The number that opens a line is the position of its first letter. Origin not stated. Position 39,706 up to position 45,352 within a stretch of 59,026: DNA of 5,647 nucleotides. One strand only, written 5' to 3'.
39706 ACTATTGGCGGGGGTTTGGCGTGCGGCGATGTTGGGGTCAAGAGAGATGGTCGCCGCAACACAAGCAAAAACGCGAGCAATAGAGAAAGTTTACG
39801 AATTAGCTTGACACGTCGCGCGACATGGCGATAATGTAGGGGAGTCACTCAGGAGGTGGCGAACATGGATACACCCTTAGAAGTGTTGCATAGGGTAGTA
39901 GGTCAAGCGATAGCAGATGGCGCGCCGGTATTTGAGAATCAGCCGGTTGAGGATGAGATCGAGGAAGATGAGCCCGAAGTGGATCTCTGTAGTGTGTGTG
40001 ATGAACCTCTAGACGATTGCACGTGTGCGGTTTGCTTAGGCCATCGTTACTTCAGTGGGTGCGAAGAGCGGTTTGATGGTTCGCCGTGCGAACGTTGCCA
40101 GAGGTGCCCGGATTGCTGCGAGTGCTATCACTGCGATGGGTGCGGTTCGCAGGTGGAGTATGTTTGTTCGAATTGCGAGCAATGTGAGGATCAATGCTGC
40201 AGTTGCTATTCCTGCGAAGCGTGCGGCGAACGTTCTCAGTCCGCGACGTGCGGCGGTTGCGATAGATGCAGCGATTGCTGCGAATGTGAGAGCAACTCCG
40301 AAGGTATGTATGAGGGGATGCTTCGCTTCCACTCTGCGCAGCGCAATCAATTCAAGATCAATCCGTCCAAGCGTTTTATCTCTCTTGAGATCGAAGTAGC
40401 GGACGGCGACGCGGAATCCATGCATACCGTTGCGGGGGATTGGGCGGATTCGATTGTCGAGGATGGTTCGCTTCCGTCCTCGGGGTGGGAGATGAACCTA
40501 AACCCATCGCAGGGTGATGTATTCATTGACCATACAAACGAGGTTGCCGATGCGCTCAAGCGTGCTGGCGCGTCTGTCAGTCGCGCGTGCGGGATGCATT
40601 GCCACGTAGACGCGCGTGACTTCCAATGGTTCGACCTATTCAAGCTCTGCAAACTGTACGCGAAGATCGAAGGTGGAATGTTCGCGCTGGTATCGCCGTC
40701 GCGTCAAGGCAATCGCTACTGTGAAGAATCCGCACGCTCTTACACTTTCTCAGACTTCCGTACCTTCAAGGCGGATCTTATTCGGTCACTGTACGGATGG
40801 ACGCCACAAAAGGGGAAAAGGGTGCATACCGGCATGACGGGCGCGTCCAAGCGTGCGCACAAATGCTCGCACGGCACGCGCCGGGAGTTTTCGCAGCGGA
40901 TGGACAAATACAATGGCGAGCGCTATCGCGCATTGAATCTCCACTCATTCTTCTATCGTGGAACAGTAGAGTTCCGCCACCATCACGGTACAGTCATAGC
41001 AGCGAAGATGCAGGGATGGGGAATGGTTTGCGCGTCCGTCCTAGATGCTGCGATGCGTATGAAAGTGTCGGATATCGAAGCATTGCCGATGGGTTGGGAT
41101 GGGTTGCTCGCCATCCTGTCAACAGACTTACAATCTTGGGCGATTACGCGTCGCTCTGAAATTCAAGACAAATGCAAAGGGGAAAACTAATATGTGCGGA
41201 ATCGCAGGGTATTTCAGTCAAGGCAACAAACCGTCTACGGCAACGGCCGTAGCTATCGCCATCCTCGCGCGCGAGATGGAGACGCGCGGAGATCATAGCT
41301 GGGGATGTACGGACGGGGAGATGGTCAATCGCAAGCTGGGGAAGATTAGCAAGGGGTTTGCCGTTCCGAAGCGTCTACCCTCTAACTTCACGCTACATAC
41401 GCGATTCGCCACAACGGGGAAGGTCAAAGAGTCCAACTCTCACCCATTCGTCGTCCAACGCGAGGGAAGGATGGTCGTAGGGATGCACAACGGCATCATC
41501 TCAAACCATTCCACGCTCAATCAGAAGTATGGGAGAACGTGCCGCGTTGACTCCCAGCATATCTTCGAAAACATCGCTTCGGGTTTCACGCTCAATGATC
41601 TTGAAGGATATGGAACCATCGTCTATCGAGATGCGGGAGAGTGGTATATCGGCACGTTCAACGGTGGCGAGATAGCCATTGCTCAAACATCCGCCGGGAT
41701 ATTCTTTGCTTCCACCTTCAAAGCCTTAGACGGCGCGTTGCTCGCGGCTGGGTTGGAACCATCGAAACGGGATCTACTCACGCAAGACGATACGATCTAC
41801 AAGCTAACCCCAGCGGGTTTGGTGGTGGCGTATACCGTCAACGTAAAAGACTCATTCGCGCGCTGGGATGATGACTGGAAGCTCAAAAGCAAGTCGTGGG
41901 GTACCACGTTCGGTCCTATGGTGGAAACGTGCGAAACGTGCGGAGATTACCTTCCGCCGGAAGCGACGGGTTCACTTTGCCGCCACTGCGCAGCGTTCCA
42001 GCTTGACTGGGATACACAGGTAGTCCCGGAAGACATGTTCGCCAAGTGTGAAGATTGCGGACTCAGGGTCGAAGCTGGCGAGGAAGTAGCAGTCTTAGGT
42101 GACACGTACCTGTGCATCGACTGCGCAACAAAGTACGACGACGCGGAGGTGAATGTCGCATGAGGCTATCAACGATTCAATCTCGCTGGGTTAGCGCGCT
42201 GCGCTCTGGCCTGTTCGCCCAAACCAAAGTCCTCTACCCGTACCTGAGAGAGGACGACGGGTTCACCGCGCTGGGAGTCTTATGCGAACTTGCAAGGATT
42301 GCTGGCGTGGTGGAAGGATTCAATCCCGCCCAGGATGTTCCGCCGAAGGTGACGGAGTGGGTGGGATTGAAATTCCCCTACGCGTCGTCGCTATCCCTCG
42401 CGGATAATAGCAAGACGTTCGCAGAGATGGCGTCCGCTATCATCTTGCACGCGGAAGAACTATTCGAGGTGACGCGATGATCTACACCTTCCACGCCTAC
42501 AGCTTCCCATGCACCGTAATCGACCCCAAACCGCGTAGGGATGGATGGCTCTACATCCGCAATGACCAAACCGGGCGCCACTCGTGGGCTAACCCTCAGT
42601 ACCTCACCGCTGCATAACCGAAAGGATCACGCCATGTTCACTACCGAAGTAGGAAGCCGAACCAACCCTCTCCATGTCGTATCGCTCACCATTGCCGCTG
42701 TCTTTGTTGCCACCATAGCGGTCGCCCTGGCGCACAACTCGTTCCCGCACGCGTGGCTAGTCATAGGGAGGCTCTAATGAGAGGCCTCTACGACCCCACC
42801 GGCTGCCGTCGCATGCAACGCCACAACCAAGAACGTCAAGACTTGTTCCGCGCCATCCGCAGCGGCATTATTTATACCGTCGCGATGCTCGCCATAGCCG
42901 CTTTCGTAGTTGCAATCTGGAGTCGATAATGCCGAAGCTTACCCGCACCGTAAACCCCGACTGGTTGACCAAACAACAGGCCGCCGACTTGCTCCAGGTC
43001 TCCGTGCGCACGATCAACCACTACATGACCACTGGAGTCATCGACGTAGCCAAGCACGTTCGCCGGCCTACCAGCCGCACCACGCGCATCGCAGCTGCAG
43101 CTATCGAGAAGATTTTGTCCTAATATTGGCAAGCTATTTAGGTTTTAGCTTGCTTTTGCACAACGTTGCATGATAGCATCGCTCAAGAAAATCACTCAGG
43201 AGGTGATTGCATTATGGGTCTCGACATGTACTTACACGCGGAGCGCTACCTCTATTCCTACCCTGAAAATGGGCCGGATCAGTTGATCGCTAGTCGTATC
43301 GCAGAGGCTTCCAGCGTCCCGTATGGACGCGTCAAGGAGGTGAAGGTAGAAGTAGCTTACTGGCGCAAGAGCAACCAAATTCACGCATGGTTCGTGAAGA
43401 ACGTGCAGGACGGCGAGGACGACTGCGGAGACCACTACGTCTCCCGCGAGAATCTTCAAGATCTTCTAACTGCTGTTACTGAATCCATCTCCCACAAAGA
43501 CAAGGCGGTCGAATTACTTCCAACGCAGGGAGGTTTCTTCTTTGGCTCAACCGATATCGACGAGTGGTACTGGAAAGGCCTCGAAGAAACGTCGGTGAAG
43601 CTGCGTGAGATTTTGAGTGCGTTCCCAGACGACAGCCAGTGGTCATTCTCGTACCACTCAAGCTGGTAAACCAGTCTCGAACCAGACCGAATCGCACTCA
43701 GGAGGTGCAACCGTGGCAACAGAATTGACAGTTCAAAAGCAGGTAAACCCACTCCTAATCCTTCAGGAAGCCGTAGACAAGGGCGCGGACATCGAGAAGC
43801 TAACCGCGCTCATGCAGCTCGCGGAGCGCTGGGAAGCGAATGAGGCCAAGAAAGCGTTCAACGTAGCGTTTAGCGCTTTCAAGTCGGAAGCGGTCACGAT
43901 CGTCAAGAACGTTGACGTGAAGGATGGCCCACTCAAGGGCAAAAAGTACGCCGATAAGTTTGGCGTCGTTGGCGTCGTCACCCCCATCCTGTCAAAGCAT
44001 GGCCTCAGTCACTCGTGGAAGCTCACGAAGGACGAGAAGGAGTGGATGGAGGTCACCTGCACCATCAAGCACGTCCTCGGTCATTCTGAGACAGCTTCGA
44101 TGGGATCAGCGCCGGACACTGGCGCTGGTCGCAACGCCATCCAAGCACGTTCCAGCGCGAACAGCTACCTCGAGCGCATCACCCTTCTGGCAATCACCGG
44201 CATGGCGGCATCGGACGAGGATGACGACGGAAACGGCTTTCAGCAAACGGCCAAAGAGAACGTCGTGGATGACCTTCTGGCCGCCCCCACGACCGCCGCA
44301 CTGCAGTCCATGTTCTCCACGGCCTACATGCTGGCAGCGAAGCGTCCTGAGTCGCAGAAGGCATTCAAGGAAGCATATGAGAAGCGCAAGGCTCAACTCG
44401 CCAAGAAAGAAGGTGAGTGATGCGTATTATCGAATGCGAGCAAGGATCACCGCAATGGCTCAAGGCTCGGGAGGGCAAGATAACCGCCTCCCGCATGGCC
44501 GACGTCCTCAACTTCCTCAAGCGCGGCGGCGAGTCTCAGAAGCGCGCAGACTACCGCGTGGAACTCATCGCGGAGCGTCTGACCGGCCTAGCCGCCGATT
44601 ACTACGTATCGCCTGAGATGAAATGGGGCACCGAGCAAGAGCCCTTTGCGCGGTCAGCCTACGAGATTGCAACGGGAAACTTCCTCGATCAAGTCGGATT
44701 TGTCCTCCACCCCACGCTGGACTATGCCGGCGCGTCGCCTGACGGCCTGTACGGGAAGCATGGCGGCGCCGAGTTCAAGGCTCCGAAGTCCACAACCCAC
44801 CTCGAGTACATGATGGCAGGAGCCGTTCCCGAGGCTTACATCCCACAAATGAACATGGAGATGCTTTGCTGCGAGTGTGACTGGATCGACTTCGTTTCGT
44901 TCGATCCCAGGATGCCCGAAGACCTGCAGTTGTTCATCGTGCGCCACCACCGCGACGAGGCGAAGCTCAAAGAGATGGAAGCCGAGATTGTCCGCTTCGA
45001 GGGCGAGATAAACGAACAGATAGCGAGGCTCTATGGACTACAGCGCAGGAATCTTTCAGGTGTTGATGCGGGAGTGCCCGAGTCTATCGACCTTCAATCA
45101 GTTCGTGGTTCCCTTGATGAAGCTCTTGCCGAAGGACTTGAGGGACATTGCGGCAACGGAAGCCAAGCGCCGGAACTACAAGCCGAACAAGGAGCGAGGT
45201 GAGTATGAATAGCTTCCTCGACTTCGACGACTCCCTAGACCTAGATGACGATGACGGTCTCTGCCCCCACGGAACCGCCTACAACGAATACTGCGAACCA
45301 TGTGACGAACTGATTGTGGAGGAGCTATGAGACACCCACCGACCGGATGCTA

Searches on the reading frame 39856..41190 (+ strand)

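Call 11: search_protein_families(library=phrogs, proteins=[window:39856-41190:+], max_evalue=0.001)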
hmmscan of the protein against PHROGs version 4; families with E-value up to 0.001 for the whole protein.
window:39856-41190:+ (444 aa): 4 families
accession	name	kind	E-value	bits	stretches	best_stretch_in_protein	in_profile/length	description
phrog_2443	-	other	3.1e-24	86.6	1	200-403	201-366/801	amidoligase enzyme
phrog_7469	-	other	2.5e-11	44.6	1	175-294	19-137/357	amidoligase enzyme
phrog_7631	-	other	9.5e-10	39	1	169-289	23-138/394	amidoligase enzyme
phrog_15341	-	unknown function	0.00092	19.7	0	47-149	35-135/276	-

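Call 94: search_protein_families(library=pfam, proteins=[window:39856-41190:+], max_evalue=0.001)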
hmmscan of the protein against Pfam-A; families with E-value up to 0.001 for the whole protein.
window:39856-41190:+ (444 aa): 1 family
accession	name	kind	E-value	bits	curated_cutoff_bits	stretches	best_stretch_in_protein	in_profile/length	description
PF12224.13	Amidoligase_2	-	1.9e-17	64.4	22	1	218-394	83-243/245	Putative amidoligase enzyme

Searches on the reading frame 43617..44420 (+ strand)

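Call 94: search_protein_families(library=pfam, proteins=[window:43617-44420:+], max_evalue=0.001)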
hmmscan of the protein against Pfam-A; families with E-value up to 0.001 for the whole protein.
window:43617-44420:+ (267 aa): 1 family
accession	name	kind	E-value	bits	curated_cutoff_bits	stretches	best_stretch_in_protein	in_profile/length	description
PF04404.17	ERF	-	7.7e-10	39.4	25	1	85-213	5-134/153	ERF superfamily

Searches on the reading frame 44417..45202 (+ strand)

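Call 94: search_protein_families(library=pfam, proteins=[window:44417-45202:+], max_evalue=0.001)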
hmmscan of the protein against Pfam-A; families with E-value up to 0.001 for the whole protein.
window:44417-45202:+ (261 aa): 1 family
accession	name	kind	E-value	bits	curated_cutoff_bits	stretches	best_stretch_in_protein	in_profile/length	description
PF09588.16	YqaJ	-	3.6e-24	86.2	22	1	13-154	1-149/150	YqaJ-like viral recombinase domain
